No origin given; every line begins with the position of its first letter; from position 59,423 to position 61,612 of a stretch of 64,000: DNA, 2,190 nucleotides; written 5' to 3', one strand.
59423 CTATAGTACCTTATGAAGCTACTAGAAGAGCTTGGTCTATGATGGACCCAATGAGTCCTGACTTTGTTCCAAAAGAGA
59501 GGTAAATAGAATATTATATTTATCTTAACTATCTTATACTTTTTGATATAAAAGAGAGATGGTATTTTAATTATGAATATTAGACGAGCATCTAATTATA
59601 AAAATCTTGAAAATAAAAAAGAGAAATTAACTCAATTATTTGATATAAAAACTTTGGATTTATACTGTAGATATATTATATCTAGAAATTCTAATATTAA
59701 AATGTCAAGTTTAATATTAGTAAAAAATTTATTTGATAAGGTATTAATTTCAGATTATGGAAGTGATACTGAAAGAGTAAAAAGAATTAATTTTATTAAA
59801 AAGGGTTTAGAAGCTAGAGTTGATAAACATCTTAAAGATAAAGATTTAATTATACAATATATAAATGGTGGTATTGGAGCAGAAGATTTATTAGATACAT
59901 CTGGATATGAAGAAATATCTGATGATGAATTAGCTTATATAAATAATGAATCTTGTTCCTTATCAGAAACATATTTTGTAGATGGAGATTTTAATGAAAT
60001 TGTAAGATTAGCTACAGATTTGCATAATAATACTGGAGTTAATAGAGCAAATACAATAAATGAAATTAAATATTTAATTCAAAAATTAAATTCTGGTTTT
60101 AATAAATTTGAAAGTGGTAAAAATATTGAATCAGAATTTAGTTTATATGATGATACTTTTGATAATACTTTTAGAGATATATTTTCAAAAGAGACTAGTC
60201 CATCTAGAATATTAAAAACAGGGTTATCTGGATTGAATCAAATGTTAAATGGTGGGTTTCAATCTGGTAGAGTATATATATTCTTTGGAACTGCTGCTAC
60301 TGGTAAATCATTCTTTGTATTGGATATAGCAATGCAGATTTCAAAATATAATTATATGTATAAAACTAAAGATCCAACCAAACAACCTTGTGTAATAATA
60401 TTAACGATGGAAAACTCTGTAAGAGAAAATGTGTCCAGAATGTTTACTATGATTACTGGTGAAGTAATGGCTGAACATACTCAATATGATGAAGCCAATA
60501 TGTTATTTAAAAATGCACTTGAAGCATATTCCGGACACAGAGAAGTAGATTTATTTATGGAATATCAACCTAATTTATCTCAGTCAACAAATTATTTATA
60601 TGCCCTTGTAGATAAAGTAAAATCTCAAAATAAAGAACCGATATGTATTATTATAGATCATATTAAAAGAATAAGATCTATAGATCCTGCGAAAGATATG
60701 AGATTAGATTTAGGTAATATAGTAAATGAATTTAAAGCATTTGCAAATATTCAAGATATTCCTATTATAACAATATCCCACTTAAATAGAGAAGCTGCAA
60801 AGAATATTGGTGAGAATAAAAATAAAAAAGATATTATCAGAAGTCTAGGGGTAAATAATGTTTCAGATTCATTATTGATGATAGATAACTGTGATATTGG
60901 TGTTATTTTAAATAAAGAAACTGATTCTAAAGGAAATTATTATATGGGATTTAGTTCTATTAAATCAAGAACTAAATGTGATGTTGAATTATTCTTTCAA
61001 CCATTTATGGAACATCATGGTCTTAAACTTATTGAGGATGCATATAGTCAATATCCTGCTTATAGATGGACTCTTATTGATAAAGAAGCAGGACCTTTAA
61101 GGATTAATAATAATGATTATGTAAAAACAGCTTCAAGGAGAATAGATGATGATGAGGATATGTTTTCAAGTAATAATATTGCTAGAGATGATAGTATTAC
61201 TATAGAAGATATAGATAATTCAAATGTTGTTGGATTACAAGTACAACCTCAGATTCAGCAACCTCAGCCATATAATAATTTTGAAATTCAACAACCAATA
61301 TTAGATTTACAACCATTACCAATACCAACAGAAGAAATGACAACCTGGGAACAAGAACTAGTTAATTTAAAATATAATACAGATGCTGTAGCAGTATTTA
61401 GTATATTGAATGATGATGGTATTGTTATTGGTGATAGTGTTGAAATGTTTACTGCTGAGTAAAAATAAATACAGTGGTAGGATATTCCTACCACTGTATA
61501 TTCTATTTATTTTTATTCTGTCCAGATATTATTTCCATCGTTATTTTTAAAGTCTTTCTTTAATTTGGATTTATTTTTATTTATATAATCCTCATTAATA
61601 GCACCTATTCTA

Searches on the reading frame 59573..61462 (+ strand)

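Call 29: search_protein_families(library=phrogs, proteins=[window:59573-61462:+], max_evalue=0.00001)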
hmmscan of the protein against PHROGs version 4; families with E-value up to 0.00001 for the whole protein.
window:59573-61462:+ (629 aa): 5 families
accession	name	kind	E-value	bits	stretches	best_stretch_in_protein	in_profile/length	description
phrog_19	-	DNA, RNA and nucleotide metabolism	8e-32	111.9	1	159-467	285-560/621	DnaB-like replicative helicase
phrog_3213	-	DNA, RNA and nucleotide metabolism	1.6e-21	77.6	1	147-468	135-458/509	DnaB-like replicative helicase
phrog_239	-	DNA, RNA and nucleotide metabolism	1.2e-17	65.1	1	202-413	335-523/801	DNA primase/helicase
phrog_243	-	DNA, RNA and nucleotide metabolism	1.7e-13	51.2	1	226-417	29-203/273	DnaB-like replicative helicase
phrog_97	-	other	1.4e-09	38.7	1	205-362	41-171/506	UvsX-like recombinase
